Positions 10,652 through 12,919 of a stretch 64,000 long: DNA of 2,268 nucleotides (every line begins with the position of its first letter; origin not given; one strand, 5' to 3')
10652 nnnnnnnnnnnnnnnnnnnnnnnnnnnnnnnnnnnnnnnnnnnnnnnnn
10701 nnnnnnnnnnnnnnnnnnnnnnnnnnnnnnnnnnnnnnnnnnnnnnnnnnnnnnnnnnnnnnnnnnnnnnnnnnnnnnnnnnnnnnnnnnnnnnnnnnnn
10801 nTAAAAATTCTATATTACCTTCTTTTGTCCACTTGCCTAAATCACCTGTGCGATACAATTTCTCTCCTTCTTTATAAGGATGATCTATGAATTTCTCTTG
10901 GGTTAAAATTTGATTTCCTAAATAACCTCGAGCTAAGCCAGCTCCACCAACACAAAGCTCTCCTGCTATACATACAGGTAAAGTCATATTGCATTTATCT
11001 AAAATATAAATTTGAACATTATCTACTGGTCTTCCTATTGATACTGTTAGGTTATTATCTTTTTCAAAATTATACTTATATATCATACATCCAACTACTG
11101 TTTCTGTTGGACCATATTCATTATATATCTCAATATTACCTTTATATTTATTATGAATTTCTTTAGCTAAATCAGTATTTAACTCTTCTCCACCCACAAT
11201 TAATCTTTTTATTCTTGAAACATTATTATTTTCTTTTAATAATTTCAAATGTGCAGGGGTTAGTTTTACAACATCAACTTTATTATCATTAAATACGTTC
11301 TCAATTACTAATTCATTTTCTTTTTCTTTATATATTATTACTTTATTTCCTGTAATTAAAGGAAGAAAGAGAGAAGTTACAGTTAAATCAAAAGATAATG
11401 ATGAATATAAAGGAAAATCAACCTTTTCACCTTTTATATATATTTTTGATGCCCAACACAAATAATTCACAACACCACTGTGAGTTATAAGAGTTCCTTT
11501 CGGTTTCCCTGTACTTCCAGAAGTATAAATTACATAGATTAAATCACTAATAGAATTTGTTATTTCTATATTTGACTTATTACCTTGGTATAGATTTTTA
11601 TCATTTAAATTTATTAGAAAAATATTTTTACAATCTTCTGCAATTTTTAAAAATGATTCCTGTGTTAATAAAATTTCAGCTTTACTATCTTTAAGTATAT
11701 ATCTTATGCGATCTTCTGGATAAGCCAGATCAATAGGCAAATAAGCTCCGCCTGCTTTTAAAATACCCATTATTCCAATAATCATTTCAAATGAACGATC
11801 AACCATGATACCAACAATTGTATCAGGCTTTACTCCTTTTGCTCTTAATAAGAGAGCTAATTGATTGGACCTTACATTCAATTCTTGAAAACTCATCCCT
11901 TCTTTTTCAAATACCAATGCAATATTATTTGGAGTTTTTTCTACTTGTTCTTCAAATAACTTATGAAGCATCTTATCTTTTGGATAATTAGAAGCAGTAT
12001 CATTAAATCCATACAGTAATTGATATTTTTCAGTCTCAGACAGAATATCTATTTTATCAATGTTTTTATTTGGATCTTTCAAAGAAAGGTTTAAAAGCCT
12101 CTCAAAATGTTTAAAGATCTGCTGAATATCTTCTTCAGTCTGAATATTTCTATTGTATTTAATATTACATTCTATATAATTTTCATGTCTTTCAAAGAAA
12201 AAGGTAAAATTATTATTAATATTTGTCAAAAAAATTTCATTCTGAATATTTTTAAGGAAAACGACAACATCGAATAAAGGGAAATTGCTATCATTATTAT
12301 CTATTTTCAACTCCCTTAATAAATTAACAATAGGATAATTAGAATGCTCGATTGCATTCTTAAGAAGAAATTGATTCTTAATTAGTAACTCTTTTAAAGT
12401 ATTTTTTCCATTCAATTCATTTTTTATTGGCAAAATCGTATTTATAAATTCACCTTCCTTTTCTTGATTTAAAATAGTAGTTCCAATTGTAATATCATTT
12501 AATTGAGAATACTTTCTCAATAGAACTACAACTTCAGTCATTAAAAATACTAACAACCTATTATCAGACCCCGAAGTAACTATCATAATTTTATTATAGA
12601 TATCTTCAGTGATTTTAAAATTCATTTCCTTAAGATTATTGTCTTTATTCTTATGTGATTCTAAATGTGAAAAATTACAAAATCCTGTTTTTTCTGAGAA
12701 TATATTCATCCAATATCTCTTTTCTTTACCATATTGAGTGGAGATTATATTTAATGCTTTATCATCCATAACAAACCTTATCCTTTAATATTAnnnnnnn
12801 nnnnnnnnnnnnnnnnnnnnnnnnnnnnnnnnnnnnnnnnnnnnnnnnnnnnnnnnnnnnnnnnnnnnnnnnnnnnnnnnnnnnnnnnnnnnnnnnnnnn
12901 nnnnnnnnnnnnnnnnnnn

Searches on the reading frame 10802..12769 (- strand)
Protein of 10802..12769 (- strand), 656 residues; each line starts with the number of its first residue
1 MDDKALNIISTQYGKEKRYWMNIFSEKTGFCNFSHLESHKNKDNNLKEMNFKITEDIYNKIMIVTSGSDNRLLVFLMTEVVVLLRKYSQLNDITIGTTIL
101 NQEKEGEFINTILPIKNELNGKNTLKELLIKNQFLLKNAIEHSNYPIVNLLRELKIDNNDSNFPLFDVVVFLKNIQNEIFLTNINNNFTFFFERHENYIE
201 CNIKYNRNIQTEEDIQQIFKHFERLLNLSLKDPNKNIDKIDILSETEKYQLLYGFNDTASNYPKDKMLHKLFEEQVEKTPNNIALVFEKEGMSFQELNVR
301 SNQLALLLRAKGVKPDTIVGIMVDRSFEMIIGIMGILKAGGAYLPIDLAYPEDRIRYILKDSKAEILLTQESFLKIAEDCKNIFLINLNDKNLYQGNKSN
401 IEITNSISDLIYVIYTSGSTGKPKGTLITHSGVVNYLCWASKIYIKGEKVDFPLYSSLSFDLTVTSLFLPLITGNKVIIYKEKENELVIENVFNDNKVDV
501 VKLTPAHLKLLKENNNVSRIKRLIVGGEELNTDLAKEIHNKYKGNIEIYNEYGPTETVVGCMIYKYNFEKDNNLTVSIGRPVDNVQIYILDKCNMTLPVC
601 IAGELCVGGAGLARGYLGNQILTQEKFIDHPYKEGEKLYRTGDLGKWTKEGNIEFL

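Call 67: predict_structure(alignment_id=A4)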
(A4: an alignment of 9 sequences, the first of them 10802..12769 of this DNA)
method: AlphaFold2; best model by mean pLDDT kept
length: 656 residues; sequences in the alignment: 9
mean_pLDDT: 70.3   pTM: 0.53
mean pLDDT of the five models: 70.3, 70.0, 67.3, 66.8, 65.3
residues with pLDDT >= 90: 127; 70-90: 260; 50-70: 131; < 50: 138
segments of 3 or more residues with pLDDT < 50: 34-42, 101-110, 178-180, 250-261, 418-420, 484-487, 554-562, 574-623, 625-628, 630-634, 636-656
pLDDT, mean of each block of 10 residues (from residue 1): 54 81 68 45 72 91 89 93 83 78 40 82 90 90 78 66 71 63 67 89 83 86 93 89 66 38 71 90 88 94 92 90 89 93 86 85 90 80 87 69 74 64 67 72 57 65 76 84 55 69 70 65 70 79 74 44 60 41 31 28 33 38 46 45 34 31
secondary structure, 60 per line:
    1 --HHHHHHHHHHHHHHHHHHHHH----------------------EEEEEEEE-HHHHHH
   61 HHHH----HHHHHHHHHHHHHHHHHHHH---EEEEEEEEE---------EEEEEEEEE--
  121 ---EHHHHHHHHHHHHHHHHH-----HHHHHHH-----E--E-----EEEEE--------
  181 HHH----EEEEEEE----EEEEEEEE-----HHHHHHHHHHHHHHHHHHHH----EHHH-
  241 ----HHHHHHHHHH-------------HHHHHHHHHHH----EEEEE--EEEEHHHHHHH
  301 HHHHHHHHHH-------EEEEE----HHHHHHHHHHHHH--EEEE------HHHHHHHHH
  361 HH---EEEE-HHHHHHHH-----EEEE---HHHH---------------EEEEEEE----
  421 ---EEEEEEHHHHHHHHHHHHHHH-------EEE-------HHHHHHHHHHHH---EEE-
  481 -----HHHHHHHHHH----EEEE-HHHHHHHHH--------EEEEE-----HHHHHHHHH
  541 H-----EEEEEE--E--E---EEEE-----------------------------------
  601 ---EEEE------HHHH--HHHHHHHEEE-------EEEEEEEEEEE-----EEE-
elements in order (helices of 4 or more, strands of 3 or more residues): H3-23 E46-53 H55-64 H69-88 E92-100 E110-118 H125-141 H147-153 E168-172 E188-194 E199-206 H212-231 H245-254 H268-278 E283-287 E290-293 H294-310 E318-322 H327-339 E342-345 H352-362 E366-369 H371-378 E384-387 H391-394 E410-416 E424-429 H430-444 E452-454 H462-473 E477-479 H486-495 E500-503 H505-513 E522-526 H532-541 E547-552 E562-565 E604-607 H614-617 H620-626 E627-629 E637-647 E653-655

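Call 69: fold_search(model_id=the predicted structure, library=pdb)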
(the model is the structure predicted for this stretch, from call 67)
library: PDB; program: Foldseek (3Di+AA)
matches with E <= 10: 1863; with E <= 0.001: 780
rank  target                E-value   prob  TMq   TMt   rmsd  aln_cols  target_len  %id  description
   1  6p4u                  2.5e-53  1.00  0.54  0.44  10.3       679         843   26  The structure of condensation and adenylation domains of teixobactin-producing nonribosomal peptide synthetase Txo1 seri (released 2019-06-12)
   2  6p3i                  3.9e-53  1.00  0.54  0.45  10.6       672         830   27  The structure of condensation and adenylation domains of teixobactin-producing nonribosomal peptide synthetase Txo1 seri (released 2019-06-05)
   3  6oyf                  5.4e-53  1.00  0.53  0.44  10.5       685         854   25  The structure of condensation and adenylation domains of teixobactin-producing nonribosomal peptide synthetase Txo1 seri (released 2019-05-29)
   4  6ozv                  5.4e-53  1.00  0.52  0.44  10.5       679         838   26  The structure of condensation and adenylation domains of teixobactin-producing nonribosomal peptide synthetase Txo1 seri (released 2019-05-29)
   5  6p1j_B                8.8e-51  1.00  0.51  0.39  10.8       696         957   25  The structure of condensation and adenylation domains of teixobactin-producing nonribosomal peptide synthetase Txo2 se (released 2019-05-29)
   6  9meh                  1.5e-50  1.00  0.52  0.24  10.7       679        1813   28  Crystal structure of the dimodular LgrA after protein ligation (released 2025-03-05)
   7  6p1j_A                2.0e-50  1.00  0.51  0.39  10.8       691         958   25  The structure of condensation and adenylation domains of teixobactin-producing nonribosomal peptide synthetase Txo2 se (released 2019-05-29)
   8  9be4_B                8.7e-50  1.00  0.52  0.24  10.9       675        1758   29  The post-condensation state of the dimodular NRPS protein LgrA (released 2024-11-20)
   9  9be4_A                1.3e-49  1.00  0.53  0.25  10.3       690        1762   28  The post-condensation state of the dimodular NRPS protein LgrA (released 2024-11-20)
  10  9be3_A                1.6e-49  1.00  0.53  0.25  10.5       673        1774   29  The pre-condensation state of the dimodular NRPS protein LgrA (released 2024-11-20)
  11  9be3_B                2.0e-49  1.00  0.51  0.24  10.7       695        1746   28  The pre-condensation state of the dimodular NRPS protein LgrA (released 2024-11-20)
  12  6mg0_B                8.2e-49  1.00  0.51  0.25  10.6       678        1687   27  Crystal structure of a 5-domain construct of LgrA in the thiolation state (released 2019-11-20)
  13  6mfz_A                3.1e-48  1.00  0.51  0.24  11.0       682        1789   29  Crystal structure of dimodular LgrA in a condensation state (released 2019-11-20)
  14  8hlk                  4.5e-48  1.00  0.49  0.37  11.2       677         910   29  Structure of McyB-C1A1 complexed with L-Leu and AMP (released 2023-12-13)
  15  6mg0_A                1.0e-47  1.00  0.51  0.25  10.6       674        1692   28  Crystal structure of a 5-domain construct of LgrA in the thiolation state (released 2019-11-20)
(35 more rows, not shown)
